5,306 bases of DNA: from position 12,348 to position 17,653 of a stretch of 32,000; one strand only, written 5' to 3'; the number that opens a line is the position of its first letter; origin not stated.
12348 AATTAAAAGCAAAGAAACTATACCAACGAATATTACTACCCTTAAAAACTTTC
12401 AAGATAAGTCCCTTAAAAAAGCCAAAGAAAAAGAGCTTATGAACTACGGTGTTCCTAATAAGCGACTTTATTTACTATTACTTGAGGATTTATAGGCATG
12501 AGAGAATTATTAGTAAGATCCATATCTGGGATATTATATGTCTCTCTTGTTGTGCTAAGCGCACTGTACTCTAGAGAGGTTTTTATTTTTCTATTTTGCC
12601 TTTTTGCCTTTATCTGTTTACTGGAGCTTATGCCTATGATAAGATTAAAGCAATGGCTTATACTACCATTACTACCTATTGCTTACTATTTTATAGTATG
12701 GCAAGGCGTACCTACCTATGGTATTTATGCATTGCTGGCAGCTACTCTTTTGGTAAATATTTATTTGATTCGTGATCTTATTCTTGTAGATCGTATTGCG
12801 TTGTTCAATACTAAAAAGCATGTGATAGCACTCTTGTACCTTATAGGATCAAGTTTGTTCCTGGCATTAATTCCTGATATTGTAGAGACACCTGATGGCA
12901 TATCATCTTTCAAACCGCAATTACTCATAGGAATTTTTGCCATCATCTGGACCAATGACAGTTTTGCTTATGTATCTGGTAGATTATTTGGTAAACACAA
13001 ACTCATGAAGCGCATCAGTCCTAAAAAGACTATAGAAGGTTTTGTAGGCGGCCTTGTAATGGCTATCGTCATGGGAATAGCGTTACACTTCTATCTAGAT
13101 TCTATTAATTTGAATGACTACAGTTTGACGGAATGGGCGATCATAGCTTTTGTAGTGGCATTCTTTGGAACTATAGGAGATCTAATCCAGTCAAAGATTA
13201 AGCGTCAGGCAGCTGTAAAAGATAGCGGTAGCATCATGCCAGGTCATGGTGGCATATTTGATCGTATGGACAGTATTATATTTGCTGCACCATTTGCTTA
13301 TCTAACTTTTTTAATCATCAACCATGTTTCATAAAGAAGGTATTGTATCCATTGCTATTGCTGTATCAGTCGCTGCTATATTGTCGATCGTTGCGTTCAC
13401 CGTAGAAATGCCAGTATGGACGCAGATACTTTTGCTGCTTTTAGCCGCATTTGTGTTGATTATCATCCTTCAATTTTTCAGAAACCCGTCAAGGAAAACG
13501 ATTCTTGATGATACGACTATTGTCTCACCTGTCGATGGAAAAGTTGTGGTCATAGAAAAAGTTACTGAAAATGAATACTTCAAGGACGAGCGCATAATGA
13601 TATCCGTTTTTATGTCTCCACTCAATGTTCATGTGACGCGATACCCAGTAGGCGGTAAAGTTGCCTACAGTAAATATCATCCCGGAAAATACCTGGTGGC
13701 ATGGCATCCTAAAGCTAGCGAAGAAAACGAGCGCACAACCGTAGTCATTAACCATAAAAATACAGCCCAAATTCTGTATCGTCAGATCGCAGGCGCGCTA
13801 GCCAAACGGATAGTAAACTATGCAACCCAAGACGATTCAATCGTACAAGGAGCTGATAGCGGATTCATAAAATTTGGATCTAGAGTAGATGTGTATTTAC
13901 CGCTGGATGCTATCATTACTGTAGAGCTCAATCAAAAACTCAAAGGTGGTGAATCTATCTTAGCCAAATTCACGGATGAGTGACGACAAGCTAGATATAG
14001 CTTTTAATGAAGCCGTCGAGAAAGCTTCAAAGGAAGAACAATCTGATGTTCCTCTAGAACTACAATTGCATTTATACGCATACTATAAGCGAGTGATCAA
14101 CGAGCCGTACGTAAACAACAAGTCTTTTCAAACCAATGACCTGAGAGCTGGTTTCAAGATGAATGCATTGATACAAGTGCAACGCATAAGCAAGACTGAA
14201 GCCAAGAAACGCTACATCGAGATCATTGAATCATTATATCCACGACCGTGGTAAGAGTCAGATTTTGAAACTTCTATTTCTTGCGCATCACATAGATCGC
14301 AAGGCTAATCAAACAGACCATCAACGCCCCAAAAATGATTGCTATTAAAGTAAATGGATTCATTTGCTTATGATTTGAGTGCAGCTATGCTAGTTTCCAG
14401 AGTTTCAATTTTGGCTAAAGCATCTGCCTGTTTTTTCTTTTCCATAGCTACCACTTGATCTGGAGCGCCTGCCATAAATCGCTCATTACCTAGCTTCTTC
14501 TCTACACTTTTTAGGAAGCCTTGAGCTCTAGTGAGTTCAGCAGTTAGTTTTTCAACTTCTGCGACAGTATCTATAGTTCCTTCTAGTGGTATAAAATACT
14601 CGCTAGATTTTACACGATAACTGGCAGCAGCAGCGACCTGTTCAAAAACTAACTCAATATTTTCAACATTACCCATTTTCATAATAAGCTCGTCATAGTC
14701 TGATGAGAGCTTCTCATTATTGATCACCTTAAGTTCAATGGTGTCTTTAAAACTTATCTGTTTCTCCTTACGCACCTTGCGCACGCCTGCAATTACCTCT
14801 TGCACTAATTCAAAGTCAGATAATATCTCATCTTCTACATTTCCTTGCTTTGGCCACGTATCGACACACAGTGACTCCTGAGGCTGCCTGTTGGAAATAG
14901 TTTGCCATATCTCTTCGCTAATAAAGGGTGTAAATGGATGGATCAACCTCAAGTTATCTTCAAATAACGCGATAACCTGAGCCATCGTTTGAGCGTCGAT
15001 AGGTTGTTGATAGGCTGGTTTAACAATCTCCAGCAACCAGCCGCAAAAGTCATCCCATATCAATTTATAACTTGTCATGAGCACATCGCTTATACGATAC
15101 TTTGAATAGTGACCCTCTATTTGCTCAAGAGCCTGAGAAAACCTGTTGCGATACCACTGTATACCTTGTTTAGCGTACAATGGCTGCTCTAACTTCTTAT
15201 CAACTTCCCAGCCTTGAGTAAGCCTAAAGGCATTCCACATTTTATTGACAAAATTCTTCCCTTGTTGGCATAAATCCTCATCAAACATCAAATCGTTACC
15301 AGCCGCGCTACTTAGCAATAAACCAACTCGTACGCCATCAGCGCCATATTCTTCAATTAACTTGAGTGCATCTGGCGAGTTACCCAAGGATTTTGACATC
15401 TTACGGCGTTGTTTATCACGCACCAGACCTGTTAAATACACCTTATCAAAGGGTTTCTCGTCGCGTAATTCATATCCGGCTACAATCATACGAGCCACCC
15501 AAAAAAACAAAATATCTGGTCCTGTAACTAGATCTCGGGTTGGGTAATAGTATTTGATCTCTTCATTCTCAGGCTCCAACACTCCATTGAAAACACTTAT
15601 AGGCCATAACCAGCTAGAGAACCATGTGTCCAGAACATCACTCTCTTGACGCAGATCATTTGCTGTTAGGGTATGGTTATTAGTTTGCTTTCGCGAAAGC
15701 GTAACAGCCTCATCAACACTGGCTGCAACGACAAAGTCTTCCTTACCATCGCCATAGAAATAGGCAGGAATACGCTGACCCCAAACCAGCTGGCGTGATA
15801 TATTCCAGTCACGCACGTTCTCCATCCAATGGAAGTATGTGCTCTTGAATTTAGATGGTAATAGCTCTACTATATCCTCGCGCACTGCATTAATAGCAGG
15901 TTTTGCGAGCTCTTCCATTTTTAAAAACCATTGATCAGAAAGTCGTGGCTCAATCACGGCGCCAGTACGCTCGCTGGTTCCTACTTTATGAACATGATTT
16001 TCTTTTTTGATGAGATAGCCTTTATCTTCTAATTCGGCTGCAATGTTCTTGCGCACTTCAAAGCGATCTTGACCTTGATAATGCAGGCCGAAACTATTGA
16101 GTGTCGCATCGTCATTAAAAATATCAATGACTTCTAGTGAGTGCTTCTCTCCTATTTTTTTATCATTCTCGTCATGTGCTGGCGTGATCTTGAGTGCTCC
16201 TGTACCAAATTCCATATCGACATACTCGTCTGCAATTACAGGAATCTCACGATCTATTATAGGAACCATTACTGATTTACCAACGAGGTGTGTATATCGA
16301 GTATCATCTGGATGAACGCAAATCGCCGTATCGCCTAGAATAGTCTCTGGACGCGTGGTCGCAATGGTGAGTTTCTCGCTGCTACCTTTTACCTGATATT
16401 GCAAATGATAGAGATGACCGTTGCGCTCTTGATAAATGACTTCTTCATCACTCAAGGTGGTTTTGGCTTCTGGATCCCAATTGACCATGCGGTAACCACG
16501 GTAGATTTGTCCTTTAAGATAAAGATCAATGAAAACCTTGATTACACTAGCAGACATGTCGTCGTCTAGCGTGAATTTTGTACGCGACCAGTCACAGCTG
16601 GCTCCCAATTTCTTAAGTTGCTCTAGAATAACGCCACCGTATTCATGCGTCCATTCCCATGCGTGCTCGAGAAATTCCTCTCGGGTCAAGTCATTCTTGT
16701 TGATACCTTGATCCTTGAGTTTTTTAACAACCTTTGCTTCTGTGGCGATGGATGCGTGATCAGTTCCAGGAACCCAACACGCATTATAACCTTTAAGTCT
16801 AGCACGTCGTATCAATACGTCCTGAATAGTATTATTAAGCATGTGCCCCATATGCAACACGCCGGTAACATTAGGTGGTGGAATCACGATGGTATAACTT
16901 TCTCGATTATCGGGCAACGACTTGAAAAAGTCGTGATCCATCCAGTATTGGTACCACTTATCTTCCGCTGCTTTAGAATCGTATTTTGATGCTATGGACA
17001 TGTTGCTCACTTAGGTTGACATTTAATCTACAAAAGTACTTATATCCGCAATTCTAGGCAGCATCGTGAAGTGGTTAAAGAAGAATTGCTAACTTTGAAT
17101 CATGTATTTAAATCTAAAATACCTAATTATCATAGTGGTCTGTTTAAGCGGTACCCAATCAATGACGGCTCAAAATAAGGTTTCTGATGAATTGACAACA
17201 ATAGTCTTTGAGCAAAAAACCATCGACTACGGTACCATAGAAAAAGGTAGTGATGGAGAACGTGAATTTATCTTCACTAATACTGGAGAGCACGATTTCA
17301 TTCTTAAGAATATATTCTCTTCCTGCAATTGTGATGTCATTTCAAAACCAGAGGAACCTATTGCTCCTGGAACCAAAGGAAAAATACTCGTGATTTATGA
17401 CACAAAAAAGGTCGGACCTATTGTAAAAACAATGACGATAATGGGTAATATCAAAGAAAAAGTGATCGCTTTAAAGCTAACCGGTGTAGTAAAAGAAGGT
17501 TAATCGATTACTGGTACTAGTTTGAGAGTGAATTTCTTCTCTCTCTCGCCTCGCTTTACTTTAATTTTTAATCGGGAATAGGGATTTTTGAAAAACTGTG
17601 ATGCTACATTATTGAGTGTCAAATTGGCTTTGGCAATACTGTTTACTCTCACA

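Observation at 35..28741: A 14-22 bp perfect palindrome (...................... family) occurs 7 times in 32 kb, and every copy lies inside a protein-coding gene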

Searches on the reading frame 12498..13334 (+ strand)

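Call 73: search_protein_families(library=pfam, proteins=[window:12498-13334:+], max_evalue=0.001)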
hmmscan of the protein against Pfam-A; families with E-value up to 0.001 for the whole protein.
window:12498-13334:+ (278 aa): 1 family
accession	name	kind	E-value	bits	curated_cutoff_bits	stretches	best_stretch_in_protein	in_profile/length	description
PF01148.25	CTP_transf_1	-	6.2e-54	184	24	1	6-271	2-261/264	Cytidylyltransferase family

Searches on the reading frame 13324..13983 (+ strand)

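Call 73: search_protein_families(library=pfam, proteins=[window:13324-13983:+], max_evalue=0.001)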
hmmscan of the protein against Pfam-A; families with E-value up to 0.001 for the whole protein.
window:13324-13983:+ (219 aa): 1 family
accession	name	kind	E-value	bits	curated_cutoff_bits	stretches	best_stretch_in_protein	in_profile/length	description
PF02666.20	PS_Dcarbxylase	-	3.1e-40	138.4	22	1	48-213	5-197/198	Phosphatidylserine decarboxylase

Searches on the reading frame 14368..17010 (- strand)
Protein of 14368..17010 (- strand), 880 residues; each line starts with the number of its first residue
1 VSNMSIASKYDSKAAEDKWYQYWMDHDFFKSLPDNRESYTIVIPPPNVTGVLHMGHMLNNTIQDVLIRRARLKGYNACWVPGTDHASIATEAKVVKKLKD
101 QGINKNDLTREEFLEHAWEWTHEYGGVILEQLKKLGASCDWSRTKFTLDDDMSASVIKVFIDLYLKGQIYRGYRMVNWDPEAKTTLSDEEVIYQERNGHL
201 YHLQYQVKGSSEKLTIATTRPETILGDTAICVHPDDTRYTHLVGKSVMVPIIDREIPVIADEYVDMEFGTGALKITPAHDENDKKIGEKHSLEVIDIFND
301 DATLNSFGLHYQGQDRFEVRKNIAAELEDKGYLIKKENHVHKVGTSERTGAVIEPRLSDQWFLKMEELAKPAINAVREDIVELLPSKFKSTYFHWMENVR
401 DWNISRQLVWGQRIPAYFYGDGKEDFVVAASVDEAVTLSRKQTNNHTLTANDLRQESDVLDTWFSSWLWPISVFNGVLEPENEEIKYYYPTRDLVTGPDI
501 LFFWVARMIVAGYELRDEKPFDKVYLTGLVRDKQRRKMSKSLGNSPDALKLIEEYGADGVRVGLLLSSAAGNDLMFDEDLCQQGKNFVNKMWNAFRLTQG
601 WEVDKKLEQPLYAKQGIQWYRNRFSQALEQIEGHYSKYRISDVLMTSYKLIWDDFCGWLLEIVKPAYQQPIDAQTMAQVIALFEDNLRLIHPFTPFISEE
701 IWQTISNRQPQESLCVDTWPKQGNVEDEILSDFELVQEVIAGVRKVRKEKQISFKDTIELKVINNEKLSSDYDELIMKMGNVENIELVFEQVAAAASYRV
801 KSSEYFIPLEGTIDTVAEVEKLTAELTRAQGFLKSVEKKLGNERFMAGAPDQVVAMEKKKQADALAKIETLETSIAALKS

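Call 10: search_protein_families(library=pfam, proteins=[window:14368-17010:-])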
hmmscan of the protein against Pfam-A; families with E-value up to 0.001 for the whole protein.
window:14368-17010:- (880 aa): 6 families
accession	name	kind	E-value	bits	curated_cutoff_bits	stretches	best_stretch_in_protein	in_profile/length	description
PF00133.28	tRNA-synt_1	-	1.3e-125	419.9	22.7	1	18-575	1-412/414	tRNA synthetases class I (I, L, M and V)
PF08264.19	Anticodon_1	-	1.9e-30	106.1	25.1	1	618-760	2-146/148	Anticodon-binding domain of tRNA ligase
PF09334.17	tRNA-synt_1g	-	3.6e-16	59.4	20.1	1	44-191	6-135/391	tRNA synthetases class I (M)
PF13603.12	tRNA-synt_1_2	-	6.8e-12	45.7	25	1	244-300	86-142/185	Leucyl-tRNA synthetase, editing domain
PF10458.14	Val_tRNA-synt_C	-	9.3e-11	42.3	25.9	1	817-879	4-66/66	Valyl tRNA synthetase tRNA binding arm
PF01406.26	tRNA-synt_1e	-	0.00019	21.3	27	0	532-583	248-298/301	tRNA synthetases class I (C) catalytic domain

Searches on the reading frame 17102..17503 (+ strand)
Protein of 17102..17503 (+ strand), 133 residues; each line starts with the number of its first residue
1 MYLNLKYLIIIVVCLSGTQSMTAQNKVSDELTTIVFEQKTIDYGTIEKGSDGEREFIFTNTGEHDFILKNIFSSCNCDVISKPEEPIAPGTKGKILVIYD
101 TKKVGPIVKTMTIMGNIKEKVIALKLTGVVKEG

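Call 73: search_protein_families(library=pfam, proteins=[window:17102-17503:+], max_evalue=0.001)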
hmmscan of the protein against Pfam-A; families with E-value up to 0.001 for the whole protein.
window:17102-17503:+ (133 aa): 2 families
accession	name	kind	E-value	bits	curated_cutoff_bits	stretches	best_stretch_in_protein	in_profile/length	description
PF07610.17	DUF1573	-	2.1e-24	85.8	26.1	1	34-130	1-98/98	Protein of unknown function (DUF1573)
PF22544.2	HYDIN_VesB_CFA65-like_Ig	-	5.5e-11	43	25.5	1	34-128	3-99/100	HYDIN/CFA65/VesB-like, Ig-like domain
